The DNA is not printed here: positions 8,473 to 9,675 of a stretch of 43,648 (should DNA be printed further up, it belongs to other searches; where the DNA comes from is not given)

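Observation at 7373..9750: A Phe-specific T-box leader drives three mTERF-repeat genes placed ahead of pheS-pheT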

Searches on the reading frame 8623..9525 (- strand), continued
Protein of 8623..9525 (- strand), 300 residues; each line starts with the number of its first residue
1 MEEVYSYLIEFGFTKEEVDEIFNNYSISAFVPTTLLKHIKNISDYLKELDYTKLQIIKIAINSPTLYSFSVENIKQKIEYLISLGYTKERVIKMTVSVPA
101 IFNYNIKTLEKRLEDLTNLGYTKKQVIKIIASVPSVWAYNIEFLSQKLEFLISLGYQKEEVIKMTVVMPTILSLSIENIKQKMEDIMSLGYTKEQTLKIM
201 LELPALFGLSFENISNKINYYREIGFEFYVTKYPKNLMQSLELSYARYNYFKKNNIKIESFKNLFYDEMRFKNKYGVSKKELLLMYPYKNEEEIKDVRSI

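Call 20: find_related_loci(query=A1, collection=genome_contigs, flank=6000)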
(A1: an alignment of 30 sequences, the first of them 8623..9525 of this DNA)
Query A1 (300 aa) in genome_contigs; peptide patterns used: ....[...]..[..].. (x = any residue, [..] = any of these).
98 stretches matched a pattern; 86 encode a relative of the query (tblastn E <= 1e-3); the best 80 are kept; 76 distinct loci.
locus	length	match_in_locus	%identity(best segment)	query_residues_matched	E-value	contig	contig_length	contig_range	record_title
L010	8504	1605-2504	96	1-300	0e+0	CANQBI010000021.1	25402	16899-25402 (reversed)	MAG: uncultured Bacilli bacterium isolate Lapin-002__bin32 genome assembly, contig: Lapin-002__NODE_2532_length_25402_co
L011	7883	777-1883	49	1-298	5e-104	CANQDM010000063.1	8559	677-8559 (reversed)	MAG: uncultured Bacilli bacterium isolate Lapin-007__bin22 genome assembly, contig: Lapin-007__NODE_3575_length_8559_cov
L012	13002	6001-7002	49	1-298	3e-98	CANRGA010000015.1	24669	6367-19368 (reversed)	MAG: uncultured Bacilli bacterium isolate Lapin-022__bin6 genome assembly, contig: Lapin-022__NODE_1949_length_24669_cov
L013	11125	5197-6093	50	1-298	8e-93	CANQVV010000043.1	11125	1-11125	MAG: uncultured Bacilli bacterium isolate Lapin-014__bin22 genome assembly, contig: Lapin-014__NODE_5080_length_11125_co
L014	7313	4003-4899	50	1-298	8e-92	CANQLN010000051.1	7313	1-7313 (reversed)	MAG: uncultured Bacilli bacterium isolate Lapin-015__bin74 genome assembly, contig: Lapin-015__NODE_10919_length_7313_co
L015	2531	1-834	45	25-300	2e-78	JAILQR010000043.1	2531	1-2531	MAG: Bacilli bacterium isolate RUI363 k141_5739009_flag=1_multi=5.6552_len=2531, whole genome shotgun sequence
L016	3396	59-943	45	9-290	2e-76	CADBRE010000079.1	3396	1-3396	MAG: uncultured Erysipelotrichaceae bacterium isolate RUG14222 genome assembly, contig: RUG14222_asm_79, whole genome sh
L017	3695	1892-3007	44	1-300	5e-75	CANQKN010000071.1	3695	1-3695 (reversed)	MAG: uncultured Bacilli bacterium isolate Lapin-017__bin57 genome assembly, contig: Lapin-017__NODE_23997_length_3695_co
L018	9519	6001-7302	46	8-300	2e-74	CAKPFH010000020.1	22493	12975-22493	MAG: uncultured Bacilli bacterium isolate REFINED_METABAT215_TOP10_CONTIGS_1500_ASSEMBLY_K77_MERGED__Hadza_PheChl_Fiber-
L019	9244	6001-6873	43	1-289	2e-74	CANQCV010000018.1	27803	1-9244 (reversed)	MAG: uncultured Clostridia bacterium isolate Lapin-005__bin70 genome assembly, contig: Lapin-005__NODE_2211_length_27803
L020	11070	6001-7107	44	1-297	3e-74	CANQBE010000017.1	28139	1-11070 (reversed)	MAG: uncultured Bacilli bacterium isolate Lapin-002__bin106 genome assembly, contig: Lapin-002__NODE_2187_length_28139_c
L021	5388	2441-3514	45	4-289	5e-74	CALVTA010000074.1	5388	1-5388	MAG: uncultured Bacilli bacterium isolate BRZ_ES__bin111 genome assembly, contig: BRZ_ES__NODE_17053_length_5388_cov_10.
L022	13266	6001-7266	46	1-288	9e-74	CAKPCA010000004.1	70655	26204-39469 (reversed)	MAG: uncultured Bacilli bacterium isolate REFINED_METABAT215_TOP10_CONTIGS_1500_ASSEMBLY_K77_MERGED__Hadza_MoBio_hadza-I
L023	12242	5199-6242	44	7-289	4e-72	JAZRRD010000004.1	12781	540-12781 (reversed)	MAG: Bacilli bacterium isolate T1900045356_YK20190046.MAGScoT_cleanbin_000024 SGB_6794_k141_1803165, whole genome shotgu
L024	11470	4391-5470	45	8-293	2e-71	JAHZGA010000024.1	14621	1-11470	MAG: bacterium isolate HRGM_Genome_3016 HRGM_Genome_3016_24, whole genome shotgun sequence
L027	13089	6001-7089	42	8-300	2e-69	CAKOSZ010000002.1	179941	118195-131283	MAG: uncultured Bacilli bacterium isolate REFINED_METABAT215_TOP10_CONTIGS_1500_ASSEMBLY_K77_MERGED__Hadza_MoBio_hadza-I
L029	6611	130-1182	44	8-288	4e-69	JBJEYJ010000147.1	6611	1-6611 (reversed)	MAG: Bacilli bacterium isolate LOHA18_bin.015 NODE_6123_length_6611_cov_13.383923, whole genome shotgun sequence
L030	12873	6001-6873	44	1-289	1e-68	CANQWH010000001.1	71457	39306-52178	MAG: uncultured Clostridia bacterium isolate Lapin-012__bin8 genome assembly, contig: Lapin-012__NODE_723_length_71457_c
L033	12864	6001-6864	40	1-289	3e-68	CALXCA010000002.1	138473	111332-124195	MAG: uncultured Clostridia bacterium isolate BRZ_ER__bin71 genome assembly, contig: BRZ_ER__NODE_126_length_138473_cov_1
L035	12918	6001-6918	41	1-289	1e-67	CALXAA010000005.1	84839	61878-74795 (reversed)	MAG: uncultured Clostridia bacterium isolate BRZ_D__bin85 genome assembly, contig: BRZ_D__NODE_497_length_84839_cov_30.8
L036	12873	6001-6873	40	1-289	1e-66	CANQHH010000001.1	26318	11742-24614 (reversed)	MAG: uncultured Clostridia bacterium isolate Lapin-030__bin104 genome assembly, contig: Lapin-030__NODE_2590_length_2631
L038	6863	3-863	40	11-289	5e-65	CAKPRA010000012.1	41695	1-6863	MAG: uncultured Clostridia bacterium isolate REFINED_METABAT215_TOP10_CONTIGS_1500_ASSEMBLY_K77_MERGED__Hadza_MoBio_hadz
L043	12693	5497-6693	39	1-288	5e-64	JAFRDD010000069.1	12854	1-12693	MAG: Clostridia bacterium isolate RGIG2387 Goat_Ileum-4__c98130, whole genome shotgun sequence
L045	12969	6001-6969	38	1-288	7e-63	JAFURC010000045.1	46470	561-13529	MAG: Bacilli bacterium isolate RGIG4749 Roe_deer_Rectum.Co__c2238975, whole genome shotgun sequence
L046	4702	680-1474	39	1-298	1e-62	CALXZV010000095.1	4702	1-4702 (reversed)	MAG: uncultured Clostridia bacterium isolate BRZ_EL__bin65 genome assembly, contig: BRZ_EL__NODE_19845_length_4702_cov_9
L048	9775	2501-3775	40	7-289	1e-65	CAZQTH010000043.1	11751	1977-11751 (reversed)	MAG TPA_asm: uncultured Clostridium sp. isolate SRP141132_co1_29 genome assembly, contig: NODE_4615_length_11751_cov_38.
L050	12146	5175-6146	36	1-290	4e-62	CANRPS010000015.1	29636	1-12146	MAG: uncultured Clostridia bacterium isolate Lapin-017__bin47 genome assembly, contig: Lapin-017__NODE_733_length_29636_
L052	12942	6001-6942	37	11-289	2e-61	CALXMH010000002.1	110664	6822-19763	MAG: uncultured Clostridia bacterium isolate BRZ_KF__bin28 genome assembly, contig: BRZ_KF__NODE_239_length_110664_cov_8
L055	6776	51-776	48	45-283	3e-60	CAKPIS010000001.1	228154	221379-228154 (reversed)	MAG: uncultured Bacilli bacterium isolate REFINED_METABAT215_TOP10_CONTIGS_1500_ASSEMBLY_K77_MERGED__Hadza_MoBio_hadza-I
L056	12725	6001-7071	40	1-293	1e-66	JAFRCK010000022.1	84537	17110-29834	MAG: Bacilli bacterium isolate RGIG2368 Goat_Ileum-3__c116414, whole genome shotgun sequence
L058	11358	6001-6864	35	10-299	2e-58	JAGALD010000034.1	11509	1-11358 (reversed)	MAG: Bacilli bacterium isolate RGIG8542 Water_deer_Cecum-2__c104059, whole genome shotgun sequence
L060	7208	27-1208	36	8-295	2e-57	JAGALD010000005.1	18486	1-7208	MAG: Bacilli bacterium isolate RGIG8542 Water_deer_Cecum-2__c22304, whole genome shotgun sequence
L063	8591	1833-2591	39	2-288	1e-55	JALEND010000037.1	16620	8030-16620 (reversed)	MAG: Mycoplasmatota bacterium isolate SUG156 k141_4535007, whole genome shotgun sequence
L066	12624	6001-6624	46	80-285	1e-54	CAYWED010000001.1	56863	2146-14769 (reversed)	MAG TPA_asm: uncultured Muribaculaceae bacterium isolate SRP287540_co1_461 genome assembly, contig: NODE_486_length_5686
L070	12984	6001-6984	35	1-295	4e-51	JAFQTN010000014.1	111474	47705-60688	MAG: Bacilli bacterium isolate RGIG2137 Goat_Colon-6__c915, whole genome shotgun sequence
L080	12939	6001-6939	28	17-293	2e-37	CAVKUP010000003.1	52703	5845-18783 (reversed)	bacterium isolate G02631-L1_cleanbin_000029 genome assembly, contig: Spades_G02631-L1_contig_337, whole genome shotgun s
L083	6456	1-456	48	38-288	2e-35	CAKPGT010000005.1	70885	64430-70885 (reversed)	MAG: uncultured Bacilli bacterium isolate REFINED_METABAT215_TOP10_CONTIGS_1500_ASSEMBLY_K77_MERGED__Hadza_MoBio_hadza-I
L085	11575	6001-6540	44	5-288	7e-30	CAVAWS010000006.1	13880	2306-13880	Paratractidigestivibacter sp. isolate G02643-L1_cleanbin_000022 genome assembly, contig: Spades_G02643-L1_contig_1596, w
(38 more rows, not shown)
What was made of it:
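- The loci were recovered with a single C-terminal peptide pattern (call 20).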

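Call 24: search_protein_families(library=pfam, proteins=[L048:4417-4875:+, L083:590-1345:+, L050:3171-4631:+, L020:8478-10235:+, L085:7539-10271:+, L033:3909-4550:+, L035:3391-4278:+, L033:9863-11533:+, L080:7038-8636:+, L024:2455-3738:+], max_evalue=0.00001)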
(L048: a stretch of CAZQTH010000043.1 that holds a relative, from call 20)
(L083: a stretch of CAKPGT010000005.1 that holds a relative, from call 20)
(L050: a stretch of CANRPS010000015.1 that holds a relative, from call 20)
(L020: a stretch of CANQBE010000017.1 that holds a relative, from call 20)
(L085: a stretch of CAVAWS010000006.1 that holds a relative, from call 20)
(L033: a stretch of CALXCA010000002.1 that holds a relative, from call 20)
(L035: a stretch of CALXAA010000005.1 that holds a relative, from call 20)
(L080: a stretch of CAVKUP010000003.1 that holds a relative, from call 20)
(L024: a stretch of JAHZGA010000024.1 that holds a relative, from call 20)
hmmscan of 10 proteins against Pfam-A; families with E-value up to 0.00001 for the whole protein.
L048:4417-4875:+ (152 aa): 0 families

L083:590-1345:+ (251 aa): 2 families
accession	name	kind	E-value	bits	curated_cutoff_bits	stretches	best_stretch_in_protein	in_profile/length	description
PF02565.21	RecO_C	-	1.6e-22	80.3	22.1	1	92-241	2-156/157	Recombination protein O C terminal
PF11967.14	RecO_N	-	1.4e-17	63.9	27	1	12-86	5-79/80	Recombination protein O N terminal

L050:3171-4631:+ (486 aa): 3 families
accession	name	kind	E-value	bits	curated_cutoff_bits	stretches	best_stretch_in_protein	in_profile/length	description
PF00128.31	Alpha-amylase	-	1.4e-24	87.6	22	1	31-381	21-362/446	Alpha amylase, catalytic domain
PF02324.22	Glyco_hydro_70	-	4.4e-07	28.9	24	0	62-146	646-726/831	Glycosyl hydrolase family 70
PF09154.16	Alpha-amy_C_pro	-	5.9e-06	26.7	21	0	426-482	1-56/57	Alpha-amylase C-terminal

L020:8478-10235:+ (585 aa): 4 families
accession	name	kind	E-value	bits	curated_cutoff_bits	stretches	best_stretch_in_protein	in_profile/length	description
PF00152.25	tRNA-synt_2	-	3.5e-131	437.3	25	1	120-556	2-307/308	tRNA synthetases class II (D, K and N)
PF02938.19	GAD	-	5.7e-24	84.6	23.4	1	310-401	1-92/95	GAD domain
PF01336.31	tRNA_anti-codon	-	1.8e-16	60.3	27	1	21-102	1-75/75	OB-fold nucleic acid binding domain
PF01409.25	tRNA-synt_2d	-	1.4e-06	28.4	19.8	0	210-272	104-164/246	tRNA synthetases class II core domain (F)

L085:7539-10271:+ (910 aa): 3 families
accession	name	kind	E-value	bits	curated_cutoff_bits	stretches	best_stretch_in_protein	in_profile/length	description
PF01411.24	tRNA-synt_2c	-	6.7e-135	451.2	30.3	1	10-560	1-551/552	tRNA synthetases class II (A)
PF07973.19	tRNA_SAD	-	6.8e-15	55.2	24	1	658-700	1-44/44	Threonyl and Alanyl tRNA synthetase second additional domain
PF02272.25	DHHA1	-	4.8e-10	40.2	25.9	1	808-906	4-100/102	DHHA1 domain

L033:3909-4550:+ (213 aa): 2 families
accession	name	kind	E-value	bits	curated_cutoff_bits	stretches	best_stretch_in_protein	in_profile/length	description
PF01205.25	UPF0029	-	2.7e-40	137.1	27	1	19-125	1-107/107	Uncharacterized protein family UPF0029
PF09186.17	DUF1949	-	9.7e-08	32.2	23.7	1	142-190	2-50/56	Domain of unknown function (DUF1949)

L035:3391-4278:+ (295 aa): 2 families
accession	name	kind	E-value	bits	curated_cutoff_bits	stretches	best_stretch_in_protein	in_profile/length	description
PF08769.17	Spo0A_C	-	1.8e-45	153.6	25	1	185-288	1-104/104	Sporulation initiation factor Spo0A C terminal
PF00072.30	Response_reg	-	1.9e-24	86.4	30.2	1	26-140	1-111/111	Response regulator receiver domain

L033:9863-11533:+ (556 aa): 2 families
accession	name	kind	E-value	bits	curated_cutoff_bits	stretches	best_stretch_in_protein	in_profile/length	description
PF00749.27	tRNA-synt_1c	-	1.1e-72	245.1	23.4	1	37-344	2-293/314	tRNA synthetases class I (E and Q), catalytic domain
PF19269.4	Anticodon_2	-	4e-11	43.9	23.6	1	427-552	31-141/141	Anticodon binding domain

L080:7038-8636:+ (532 aa): 3 families
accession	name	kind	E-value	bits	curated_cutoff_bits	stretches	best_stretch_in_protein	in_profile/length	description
PF00005.33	ABC_tran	-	9.8e-43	146.5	25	2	21-187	2-137/137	ABC transporter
PF12848.13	ABC_tran_Xtn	-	3.2e-18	66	25.9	1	226-312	1-85/85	ABC transporter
PF13304.12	AAA_21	-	7.4e-09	36.5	27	0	33-70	2-45/304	AAA domain, putative AbiEii toxin, Type IV TA system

L024:2455-3738:+ (427 aa): 4 families
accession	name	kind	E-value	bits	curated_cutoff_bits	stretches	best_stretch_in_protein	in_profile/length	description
PF01018.28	GTP1_OBG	-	9e-54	181.7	27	1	8-162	1-155/155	GTP1/OBG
PF09269.16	DUF1967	-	4.2e-24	84.8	27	1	358-425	1-70/70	Domain of unknown function (DUF1967)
PF01926.29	MMR_HSR1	-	7.1e-24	84.5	21.9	1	165-288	1-113/113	50S ribosome-binding GTPase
PF02421.24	FeoB_N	-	2.7e-12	46.9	27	1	166-326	3-155/156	Ferrous iron transport protein B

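Call 32: search_protein_families(library=pfam, alignment_id=A3, max_evalue=0.00001)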
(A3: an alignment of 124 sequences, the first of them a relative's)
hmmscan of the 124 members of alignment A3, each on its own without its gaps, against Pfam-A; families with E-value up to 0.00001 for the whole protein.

A. member 1, L007:8621-9352:+ (243 aa): 2 families
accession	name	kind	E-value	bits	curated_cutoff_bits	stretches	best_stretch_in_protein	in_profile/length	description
PF02565.21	RecO_C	-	2.6e-25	89.4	22.1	1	85-234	2-156/157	Recombination protein O C terminal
PF11967.14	RecO_N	-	5.8e-16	58.7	27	1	1-79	1-79/80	Recombination protein O N terminal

B. families by the number of members that match (of 124 scanned): 130 families (the first 25 are shown)
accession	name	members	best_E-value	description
PF00587.30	tRNA-synt_2b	8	9.6e-48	tRNA synthetase class II core domain (G, H, P, S and T)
PF03129.25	HGTP_anticodon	8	4e-26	Anticodon binding domain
PF07973.19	tRNA_SAD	5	5.7e-19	Threonyl and Alanyl tRNA synthetase second additional domain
PF01411.24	tRNA-synt_2c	4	2.5e-143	tRNA synthetases class II (A)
PF00152.25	tRNA-synt_2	4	3.5e-131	tRNA synthetases class II (D, K and N)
PF01409.25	tRNA-synt_2d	4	2.6e-96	tRNA synthetases class II core domain (F)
PF00749.27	tRNA-synt_1c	4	3.8e-74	tRNA synthetases class I (E and Q), catalytic domain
PF00005.33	ABC_tran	4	1.8e-44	ABC transporter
PF02565.21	RecO_C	4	2.6e-25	Recombination protein O C terminal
PF00128.31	Alpha-amylase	4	7.2e-24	Alpha amylase, catalytic domain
PF12848.13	ABC_tran_Xtn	4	1.2e-18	ABC transporter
PF11967.14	RecO_N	4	1.4e-17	Recombination protein O N terminal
PF01336.31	tRNA_anti-codon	4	1.8e-16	OB-fold nucleic acid binding domain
PF02324.22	Glyco_hydro_70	4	1.6e-14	Glycosyl hydrolase family 70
PF19269.4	Anticodon_2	4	4e-11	Anticodon binding domain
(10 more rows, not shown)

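Call 42: search_protein_families(library=pfam, alignment_id=A5, max_evalue=0.00001)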
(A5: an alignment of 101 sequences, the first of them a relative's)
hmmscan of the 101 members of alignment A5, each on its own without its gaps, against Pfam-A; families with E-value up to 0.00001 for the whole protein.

A. member 1, L001:5995-6777:+ (260 aa): 0 families

B. families by the number of members that match (of 101 scanned): 112 families (the first 25 are shown)
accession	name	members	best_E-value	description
PF21349.2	RUBY_RBDX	8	2.7e-14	Rubrerythrin, rubredoxin-like domain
PF02915.23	Rubrerythrin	7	8.8e-27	Rubrerythrin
PF00210.30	Ferritin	7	9.1e-07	Ferritin-like domain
PF02463.25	SMC_N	4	1.7e-63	RecF/RecN/SMC N terminal domain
PF08769.17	Spo0A_C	4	1.8e-45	Sporulation initiation factor Spo0A C terminal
PF01205.25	UPF0029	4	9e-41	Uncharacterized protein family UPF0029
PF00072.30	Response_reg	4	4.3e-25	Response regulator receiver domain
PF09186.17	DUF1949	4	2.3e-08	Domain of unknown function (DUF1949)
PF00266.25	Aminotran_5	3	4.8e-122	Aminotransferase class-V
PF04998.22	RNA_pol_Rpb1_5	3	2.5e-57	RNA polymerase Rpb1, domain 5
PF06470.18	SMC_hinge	3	9e-28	SMC proteins Flexible Hinge Domain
PF00436.31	SSB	3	3.4e-26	Single-strand binding protein family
PF13476.12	AAA_23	3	3.3e-21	AAA domain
PF13304.12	AAA_21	3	1.3e-10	AAA domain, putative AbiEii toxin, Type IV TA system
PF07454.18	SpoIIP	2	2.8e-55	Stage II sporulation protein P (SpoIIP)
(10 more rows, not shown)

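Call 43: predict_structure(alignment_id=A1)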
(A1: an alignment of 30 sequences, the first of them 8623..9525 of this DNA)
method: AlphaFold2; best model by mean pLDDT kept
length: 300 residues; sequences in the alignment: 30
mean_pLDDT: 91.3   pTM: 0.80
mean pLDDT of the five models: 91.3, 90.9, 90.6, 89.8, 89.1
residues with pLDDT >= 90: 251; 70-90: 35; 50-70: 5; < 50: 9
segments of 3 or more residues with pLDDT < 50: 294-300
pLDDT, mean of each block of 10 residues (from residue 1): 95 95 88 95 98 97 93 96 95 94 92 94 94 90 96 97 95 94 96 96 93 92 87 91 93 80 88 94 87 44
secondary structure, 60 per line:
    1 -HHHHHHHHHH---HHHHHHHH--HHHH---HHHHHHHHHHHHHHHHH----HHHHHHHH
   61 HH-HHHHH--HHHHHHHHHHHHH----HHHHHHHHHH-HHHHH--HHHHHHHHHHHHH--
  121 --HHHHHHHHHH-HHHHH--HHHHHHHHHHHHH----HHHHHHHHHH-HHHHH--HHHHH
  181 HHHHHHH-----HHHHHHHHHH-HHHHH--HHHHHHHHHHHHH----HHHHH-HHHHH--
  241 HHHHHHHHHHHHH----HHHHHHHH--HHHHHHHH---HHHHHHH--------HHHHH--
elements in order: H2-11 H15-22 H25-28 H32-48 H53-62 H64-68 H71-83 H88-97 H99-103 H106-118 H123-132 H134-138 H141-153 H158-167 H169-173 H176-187 H193-202 H204-208 H211-223 H228-232 H234-238 H241-253 H258-265 H268-275 H279-285 H294-298
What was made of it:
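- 8623..9525 (-): pTERF-A: 300-aa mTERF-fold protein, pI 8.7. AF2 pLDDT 91, pTM 0.80 (call 43).
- On mTERF (PF02536): The AF2 model has pLDDT 91 and pTM 0.80 (call 43).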
